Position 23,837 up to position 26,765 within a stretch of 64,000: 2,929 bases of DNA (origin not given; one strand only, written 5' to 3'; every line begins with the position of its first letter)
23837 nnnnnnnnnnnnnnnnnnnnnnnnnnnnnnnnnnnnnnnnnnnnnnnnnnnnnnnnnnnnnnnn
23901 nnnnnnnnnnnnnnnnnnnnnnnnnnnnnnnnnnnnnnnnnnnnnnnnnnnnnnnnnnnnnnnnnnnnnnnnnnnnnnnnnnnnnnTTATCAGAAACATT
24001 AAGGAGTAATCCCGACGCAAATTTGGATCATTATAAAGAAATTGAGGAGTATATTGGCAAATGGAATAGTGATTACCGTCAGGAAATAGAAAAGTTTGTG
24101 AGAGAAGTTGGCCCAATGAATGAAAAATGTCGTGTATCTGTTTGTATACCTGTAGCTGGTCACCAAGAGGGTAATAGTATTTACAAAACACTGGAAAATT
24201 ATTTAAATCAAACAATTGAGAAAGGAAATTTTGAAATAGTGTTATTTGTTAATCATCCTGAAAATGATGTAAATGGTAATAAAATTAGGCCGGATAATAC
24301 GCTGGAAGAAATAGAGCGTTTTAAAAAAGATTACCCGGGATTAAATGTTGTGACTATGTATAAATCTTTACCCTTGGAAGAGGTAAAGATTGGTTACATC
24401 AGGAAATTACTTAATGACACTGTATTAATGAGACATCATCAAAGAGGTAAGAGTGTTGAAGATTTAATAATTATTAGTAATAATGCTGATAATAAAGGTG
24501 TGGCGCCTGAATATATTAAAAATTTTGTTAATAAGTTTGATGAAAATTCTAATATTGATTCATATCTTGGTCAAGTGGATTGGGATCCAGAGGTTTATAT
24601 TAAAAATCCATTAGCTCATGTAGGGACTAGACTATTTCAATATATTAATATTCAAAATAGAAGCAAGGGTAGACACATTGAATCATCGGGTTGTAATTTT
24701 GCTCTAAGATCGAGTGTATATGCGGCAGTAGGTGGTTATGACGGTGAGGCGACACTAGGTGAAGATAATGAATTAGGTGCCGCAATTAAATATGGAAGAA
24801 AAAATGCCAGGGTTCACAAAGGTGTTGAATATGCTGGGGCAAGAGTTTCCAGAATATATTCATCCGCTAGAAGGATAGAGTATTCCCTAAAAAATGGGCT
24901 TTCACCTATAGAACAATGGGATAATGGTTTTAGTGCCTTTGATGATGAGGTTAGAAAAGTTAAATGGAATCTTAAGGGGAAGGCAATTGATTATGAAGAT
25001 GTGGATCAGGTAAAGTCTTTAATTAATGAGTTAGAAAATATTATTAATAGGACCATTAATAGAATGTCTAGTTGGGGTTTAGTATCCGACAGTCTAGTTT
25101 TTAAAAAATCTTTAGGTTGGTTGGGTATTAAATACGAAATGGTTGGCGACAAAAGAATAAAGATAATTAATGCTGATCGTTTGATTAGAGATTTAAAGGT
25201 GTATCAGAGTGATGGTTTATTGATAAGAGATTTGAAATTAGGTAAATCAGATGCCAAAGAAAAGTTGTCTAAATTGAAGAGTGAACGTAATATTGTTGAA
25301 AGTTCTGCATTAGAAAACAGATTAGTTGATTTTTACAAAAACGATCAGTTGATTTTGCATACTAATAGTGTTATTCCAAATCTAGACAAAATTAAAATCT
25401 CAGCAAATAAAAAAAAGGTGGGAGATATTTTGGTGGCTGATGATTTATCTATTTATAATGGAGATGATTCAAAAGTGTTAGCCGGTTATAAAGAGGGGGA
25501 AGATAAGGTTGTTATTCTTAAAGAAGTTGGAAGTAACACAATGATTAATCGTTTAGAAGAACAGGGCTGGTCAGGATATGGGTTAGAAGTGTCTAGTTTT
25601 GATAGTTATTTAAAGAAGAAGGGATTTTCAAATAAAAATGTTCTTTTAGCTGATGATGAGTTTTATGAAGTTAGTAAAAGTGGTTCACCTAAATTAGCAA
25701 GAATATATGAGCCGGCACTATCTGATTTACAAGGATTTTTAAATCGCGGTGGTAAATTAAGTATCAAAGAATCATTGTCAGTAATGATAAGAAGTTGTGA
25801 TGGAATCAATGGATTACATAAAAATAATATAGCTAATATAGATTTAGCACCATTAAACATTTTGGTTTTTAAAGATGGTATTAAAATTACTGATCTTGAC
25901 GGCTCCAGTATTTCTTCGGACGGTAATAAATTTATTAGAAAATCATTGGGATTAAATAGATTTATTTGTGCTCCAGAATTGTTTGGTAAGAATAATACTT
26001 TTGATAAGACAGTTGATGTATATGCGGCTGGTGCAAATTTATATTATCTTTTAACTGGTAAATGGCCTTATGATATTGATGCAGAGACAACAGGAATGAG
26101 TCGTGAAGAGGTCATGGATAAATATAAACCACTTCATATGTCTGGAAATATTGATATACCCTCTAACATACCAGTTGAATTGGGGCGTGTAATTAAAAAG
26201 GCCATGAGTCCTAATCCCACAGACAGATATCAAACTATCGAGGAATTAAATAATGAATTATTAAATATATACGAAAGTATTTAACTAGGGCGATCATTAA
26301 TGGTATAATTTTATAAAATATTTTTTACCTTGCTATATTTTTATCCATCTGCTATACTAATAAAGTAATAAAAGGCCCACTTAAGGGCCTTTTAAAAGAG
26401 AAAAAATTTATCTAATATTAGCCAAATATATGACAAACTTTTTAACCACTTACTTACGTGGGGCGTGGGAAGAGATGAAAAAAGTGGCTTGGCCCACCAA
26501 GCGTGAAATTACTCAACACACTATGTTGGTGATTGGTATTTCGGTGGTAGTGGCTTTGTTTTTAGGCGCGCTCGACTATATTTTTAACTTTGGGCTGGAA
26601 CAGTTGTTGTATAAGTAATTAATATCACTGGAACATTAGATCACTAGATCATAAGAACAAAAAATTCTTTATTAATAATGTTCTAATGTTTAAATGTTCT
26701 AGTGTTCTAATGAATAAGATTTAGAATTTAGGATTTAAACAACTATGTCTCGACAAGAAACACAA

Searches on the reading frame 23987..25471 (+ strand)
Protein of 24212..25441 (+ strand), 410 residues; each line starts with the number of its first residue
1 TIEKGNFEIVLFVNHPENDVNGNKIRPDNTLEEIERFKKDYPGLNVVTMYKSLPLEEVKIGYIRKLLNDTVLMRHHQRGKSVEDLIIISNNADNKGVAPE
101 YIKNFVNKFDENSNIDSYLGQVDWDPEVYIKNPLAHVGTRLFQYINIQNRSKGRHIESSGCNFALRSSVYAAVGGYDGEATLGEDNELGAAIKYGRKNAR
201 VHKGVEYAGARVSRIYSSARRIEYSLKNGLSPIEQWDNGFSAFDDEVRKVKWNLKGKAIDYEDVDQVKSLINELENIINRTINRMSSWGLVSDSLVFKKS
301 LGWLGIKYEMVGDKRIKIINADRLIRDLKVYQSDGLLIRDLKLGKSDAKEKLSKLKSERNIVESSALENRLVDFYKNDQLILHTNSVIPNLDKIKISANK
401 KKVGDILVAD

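Call 10: search_protein_families(library=pfam, proteins=[window:24272-25471:+], max_evalue=5)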
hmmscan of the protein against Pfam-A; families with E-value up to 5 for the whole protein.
window:24272-25471:+ (400 aa): 1 family
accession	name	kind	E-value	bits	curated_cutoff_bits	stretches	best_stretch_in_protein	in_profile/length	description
PF18121.7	TFA2_Winged_2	-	0.44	10.7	26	1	300-341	2-43/60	TFA2 Winged helix domain 2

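Call 12: find_homologous_proteins(query=window:24212-25441:+, max_evalue=0.01)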
Query window:24212-25441:+ (410 aa): 13 proteins with E <= 0.01 among 4522 candidates.
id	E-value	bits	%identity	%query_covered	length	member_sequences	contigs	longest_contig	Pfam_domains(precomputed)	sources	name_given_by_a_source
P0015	3.3e-135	469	57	85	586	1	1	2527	-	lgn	-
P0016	1.2e-117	411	51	88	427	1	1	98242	-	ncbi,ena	-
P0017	3.4e-112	393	56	78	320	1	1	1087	-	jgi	jgi:hypothetical protein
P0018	1.2e-110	388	55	79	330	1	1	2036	-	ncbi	-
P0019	4.0e-108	380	52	84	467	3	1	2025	-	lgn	-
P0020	2.5e-104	367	49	84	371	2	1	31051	-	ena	-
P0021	1.7e-100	355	50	84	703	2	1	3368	-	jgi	jgi:hypothetical protein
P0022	2.4e-100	354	47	86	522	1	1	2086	-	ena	-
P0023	7.3e-94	333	52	72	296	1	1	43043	-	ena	-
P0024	7.4e-85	303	54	66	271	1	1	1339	-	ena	-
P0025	1.5e-80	289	43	81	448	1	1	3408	-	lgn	-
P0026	3.0e-63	232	47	68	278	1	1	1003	-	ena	-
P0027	4.1e-62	228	51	58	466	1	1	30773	-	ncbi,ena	-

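Call 25: find_encoding_contigs(protein=P0016, flank=8000, max_places=2)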
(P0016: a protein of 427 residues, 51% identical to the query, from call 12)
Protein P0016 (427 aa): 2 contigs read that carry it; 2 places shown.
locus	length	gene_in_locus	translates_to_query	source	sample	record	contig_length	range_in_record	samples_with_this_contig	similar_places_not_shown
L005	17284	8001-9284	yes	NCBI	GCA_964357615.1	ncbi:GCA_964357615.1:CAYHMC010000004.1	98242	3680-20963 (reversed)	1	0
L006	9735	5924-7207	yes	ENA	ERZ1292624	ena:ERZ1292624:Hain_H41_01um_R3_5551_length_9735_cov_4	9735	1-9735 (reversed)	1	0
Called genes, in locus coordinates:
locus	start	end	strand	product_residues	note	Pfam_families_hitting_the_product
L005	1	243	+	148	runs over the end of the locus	-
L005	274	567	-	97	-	-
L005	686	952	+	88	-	PF01022:HTH_5 (weak)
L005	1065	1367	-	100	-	-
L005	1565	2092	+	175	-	-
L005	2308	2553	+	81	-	PF04226:Transgly_assoc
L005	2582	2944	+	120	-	PF02325:CCB3_YggT (weak)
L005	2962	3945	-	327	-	PF08950:DUF1861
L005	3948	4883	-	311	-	PF00586:AIRS, PF02769:AIRS_C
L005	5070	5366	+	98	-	PF18908:DUF5663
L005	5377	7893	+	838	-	-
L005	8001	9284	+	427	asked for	-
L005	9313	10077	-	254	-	PF01145:Band_7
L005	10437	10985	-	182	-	PF04542:Sigma70_r2, PF08281:Sigma70_r4_2, PF04545:Sigma70_r4 (weak)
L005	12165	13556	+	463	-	PF01471:PG_binding_1, PF00704:Glyco_hydro_18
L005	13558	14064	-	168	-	PF03449:GreA_GreB_N, PF01272:GreA_GreB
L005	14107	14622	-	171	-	PF20329:DUF6624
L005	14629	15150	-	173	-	-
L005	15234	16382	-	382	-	PF00390:malic, PF00208:ELFV_dehydrog, PF03949:Malic_M, PF01262:AlaDh_PNT_C (weak)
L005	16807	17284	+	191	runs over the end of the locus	PF13302:Acetyltransf_3, PF13420:Acetyltransf_4, PF13523:Acetyltransf_8, PF00583:Acetyltransf_1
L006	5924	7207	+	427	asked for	-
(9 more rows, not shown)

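Call 26: search_protein_families(library=pfam, proteins=[L005:5377-7890:+, L005:5070-5363:+], max_evalue=1)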
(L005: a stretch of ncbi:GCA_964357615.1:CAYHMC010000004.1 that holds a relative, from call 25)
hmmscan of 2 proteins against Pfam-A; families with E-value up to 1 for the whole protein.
L005:5377-7890:+ (838 aa): 1 family
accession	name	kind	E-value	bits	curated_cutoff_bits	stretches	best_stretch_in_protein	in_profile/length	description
PF11998.13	DUF3493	-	0.066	13.8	27.1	1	273-296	19-42/79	Low psii accumulation1 / Rep27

L005:5070-5363:+ (98 aa): 3 families
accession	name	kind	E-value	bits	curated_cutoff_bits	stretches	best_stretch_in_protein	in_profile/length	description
PF18908.5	DUF5663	-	1.1e-08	35.9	23.7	1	12-92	1-81/84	Protein of unknown function (DUF5663)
PF08360.16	TetR_C_5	-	0.0029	18.2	21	1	46-89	59-100/131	QacR-like protein, C-terminal region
PF05880.17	Fiji_64_capsid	-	0.069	11.9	27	1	23-76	59-113/544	Fijivirus 64 kDa capsid protein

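Call 31: predict_structure(alignment_id=A2)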
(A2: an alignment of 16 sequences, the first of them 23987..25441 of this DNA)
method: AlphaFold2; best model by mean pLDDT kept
length: 485 residues; sequences in the alignment: 16
mean_pLDDT: 80.8   pTM: 0.80
mean pLDDT of the five models: 80.8, 80.7, 77.4, 74.9, 72.6
residues with pLDDT >= 90: 195; 70-90: 197; 50-70: 45; < 50: 48
segments of 3 or more residues with pLDDT < 50: 231-235, 448-450, 452-485
pLDDT, mean of each block of 10 residues (from residue 1): 94 96 96 96 94 89 90 91 94 82 89 95 90 83 96 95 87 93 94 85 86 82 58 64 95 69 85 91 83 80 79 64 65 82 93 86 69 84 86 93 88 83 85 72 48 40 34 31 25
secondary structure, 60 per line:
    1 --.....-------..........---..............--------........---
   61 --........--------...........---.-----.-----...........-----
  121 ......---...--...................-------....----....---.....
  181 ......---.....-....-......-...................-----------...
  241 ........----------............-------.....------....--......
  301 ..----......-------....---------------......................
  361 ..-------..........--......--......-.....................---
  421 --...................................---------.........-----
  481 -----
elements in order: H3-7 H15-24 H28-41 E50-57 H63-70 E82-89 H105-115 E121-126 H135-153 E161-164 E169-172 H176-186 E190-194 E196-199 H201-206 H208-226 E238-241 H242-248 H259-270 E278-282 E289-292 H295-302 H307-312 H320-323 H339-362 H370-379 E382-387 E390-395 H397-417 H423-457 H467-475

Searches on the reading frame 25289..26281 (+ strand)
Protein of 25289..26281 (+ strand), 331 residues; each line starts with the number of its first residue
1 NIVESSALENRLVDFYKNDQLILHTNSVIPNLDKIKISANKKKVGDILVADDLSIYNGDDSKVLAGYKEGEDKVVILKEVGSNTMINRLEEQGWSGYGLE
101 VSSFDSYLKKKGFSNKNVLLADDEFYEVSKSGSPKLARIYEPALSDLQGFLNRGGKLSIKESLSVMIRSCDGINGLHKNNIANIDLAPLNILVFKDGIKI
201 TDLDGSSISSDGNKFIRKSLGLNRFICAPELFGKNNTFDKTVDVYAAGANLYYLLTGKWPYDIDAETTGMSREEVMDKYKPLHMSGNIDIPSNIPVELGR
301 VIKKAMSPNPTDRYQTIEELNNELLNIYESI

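Call 10: search_protein_families(library=pfam, proteins=[window:25322-26281:+], max_evalue=5)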
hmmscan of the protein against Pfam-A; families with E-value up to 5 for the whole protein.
window:25322-26281:+ (320 aa): 2 families
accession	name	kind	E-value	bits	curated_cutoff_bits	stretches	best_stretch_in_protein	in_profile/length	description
PF00069.31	Pkinase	-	7.6e-20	71.8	31.7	1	134-309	83-258/263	Protein kinase domain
PF07714.23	PK_Tyr_Ser-Thr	-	4.5e-12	46.3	23.1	1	134-309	86-254/258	Protein tyrosine and serine/threonine kinase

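Call 15: find_homologous_proteins(query=window:25349-26281:+, max_evalue=0.001)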
Query window:25349-26281:+ (311 aa): 1 proteins with E <= 0.001 among 1639 candidates.
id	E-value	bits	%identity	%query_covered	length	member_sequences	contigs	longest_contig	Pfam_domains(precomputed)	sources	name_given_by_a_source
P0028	7.1e-4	37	26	65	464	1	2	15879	PF07714.24,PF00069.32,PF03109.23,PF01636.30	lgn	-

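Call 48: find_related_loci(query=window:25289-26281:+, collection=metagenome_contigs, flank=8000)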
Query window:25289-26281:+ (331 aa) in metagenome_contigs; peptide patterns used: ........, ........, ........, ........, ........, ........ (x = any residue, [..] = any of these).
107 stretches matched a pattern; 1 encode a relative of the query (tblastn E <= 1e-3); 1 distinct loci.
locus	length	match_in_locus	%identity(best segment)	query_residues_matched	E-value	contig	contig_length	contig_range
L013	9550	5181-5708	26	147-327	3e-12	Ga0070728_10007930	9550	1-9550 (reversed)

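Call 50: predict_structure(alignment_id=A6)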
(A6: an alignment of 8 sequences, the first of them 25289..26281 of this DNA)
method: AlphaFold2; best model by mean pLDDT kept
length: 331 residues; sequences in the alignment: 8
mean_pLDDT: 67.6   pTM: 0.70
mean pLDDT of the five models: 67.6, 65.6, 65.5, 65.1, 61.6
residues with pLDDT >= 90: 63; 70-90: 84; 50-70: 120; < 50: 64
segments of 3 or more residues with pLDDT < 50: 1-39, 211-224, 264-267
pLDDT, mean of each block of 10 residues (from residue 1): 29 30 32 41 67 54 68 64 58 53 70 85 56 56 75 85 95 90 81 83 63 42 56 63 90 87 54 61 66 94 91 94 97 89
secondary structure, 60 per line:
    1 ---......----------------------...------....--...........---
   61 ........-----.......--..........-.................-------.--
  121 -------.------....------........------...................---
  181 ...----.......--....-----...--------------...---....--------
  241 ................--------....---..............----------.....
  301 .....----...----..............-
elements in order: H4-9 E41-44 E47-57 E61-68 E74-80 H83-92 H94-110 E135-138 H147-152 H159-177 E181-183 E191-194 E197-200 E206-208 H229-232 H241-256 H265-268 H272-285 H296-305 H317-330

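Call 54: fold_search(model_id=the predicted structure, library=pdb)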
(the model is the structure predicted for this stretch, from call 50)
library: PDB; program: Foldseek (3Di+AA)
matches with E <= 10: 2000; with E <= 0.001: 2000
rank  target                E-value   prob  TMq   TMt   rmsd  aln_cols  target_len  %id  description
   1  6i2p_A                6.5e-15  1.00  0.59  0.70   6.6       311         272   20  Crystal structure of the Mycobacterium tuberculosis PknB kinase domain (L33E mutant) in complex with its substrate Gar (released 2019-05-22)
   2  3oro                  2.9e-14  1.00  0.61  0.72   4.8       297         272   20  Mycobacterium tuberculosis PknB kinase domain L33D mutant (crystal form 4) (released 2010-12-15)
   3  5u94                  3.0e-14  1.00  0.60  0.74   4.7       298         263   19  Crystal structure of the Mycobacterium tuberculosis PASTA kinase PknB in complex with the potential theraputic kinase in (released 2017-12-20)
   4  6i2p_B                5.3e-14  1.00  0.60  0.73   5.7       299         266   21  Crystal structure of the Mycobacterium tuberculosis PknB kinase domain (L33E mutant) in complex with its substrate Gar (released 2019-05-22)
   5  1o6y                  1.8e-13  1.00  0.61  0.76   4.6       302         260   20  Catalytic domain of PknB kinase from Mycobacterium tuberculosis (released 2003-01-30)
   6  6c9f_A                2.7e-13  1.00  0.61  0.55   4.2       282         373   22  AMP-activated protein kinase bound to pharmacological activator R734 (released 2018-11-28)
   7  6b2p                  5.3e-13  1.00  0.60  0.77   3.8       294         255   19  Dual Inhibition of the Essential Protein Kinases A and B in Mycobacterium tuberculosis (released 2018-02-14)
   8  4rer_A                7.7e-13  1.00  0.61  0.45   4.4       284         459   23  Crystal structure of the phosphorylated human alpha1 beta2 gamma1 holo-AMPK complex bound to AMP and cyclodextrin (released 2014-12-10)
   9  3f69_A                8.2e-13  1.00  0.60  0.72   5.1       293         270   20  Crystal structure of the Mycobacterium tuberculosis PknB mutant kinase domain in complex with KT5720 (released 2008-12-02)
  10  5ezv_C                9.1e-13  1.00  0.59  0.46   4.7       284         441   21  X-ray crystal structure of AMP-activated protein kinase alpha-2/alpha-1 RIM chimaera (alpha-2(1-347)/alpha-1(349-401)/ (released 2016-03-09)
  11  3orp                  9.1e-13  1.00  0.59  0.71   6.0       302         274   19  Mycobacterium tuberculosis PknB kinase domain L33D mutant (crystal form 5) (released 2010-12-15)
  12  1mru_A                9.6e-13  1.00  0.63  0.76   3.9       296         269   18  Intracellular Ser/Thr protein kinase domain of Mycobacterium tuberculosis PknB. (released 2003-02-11)
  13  5ezv_A                9.6e-13  1.00  0.62  0.48   4.5       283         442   20  X-ray crystal structure of AMP-activated protein kinase alpha-2/alpha-1 RIM chimaera (alpha-2(1-347)/alpha-1(349-401)/ (released 2016-03-09)
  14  9ymt                  9.6e-13  1.00  0.60  0.71   4.8       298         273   21  Staphylococcus aureus serine/threonine kinase Stk1 with inhibitor GW779439X (released 2026-03-11)
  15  5t5t_A                1.1e-12  1.00  0.60  0.55   4.6       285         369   23  AMPK bound to allosteric activator (released 2017-03-29)
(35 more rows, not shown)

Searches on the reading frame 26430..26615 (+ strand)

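Call 78: search_protein_families(library=pfam, proteins=[window:26430-26615:+], max_evalue=0.001)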
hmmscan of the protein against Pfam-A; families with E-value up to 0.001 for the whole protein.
window:26430-26615:+ (62 aa): 1 family
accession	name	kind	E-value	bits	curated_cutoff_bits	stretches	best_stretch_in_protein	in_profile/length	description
PF00584.25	SecE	-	2.9e-18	66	22.7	1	7-60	2-54/55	SecE/Sec61-gamma subunits of protein translocation complex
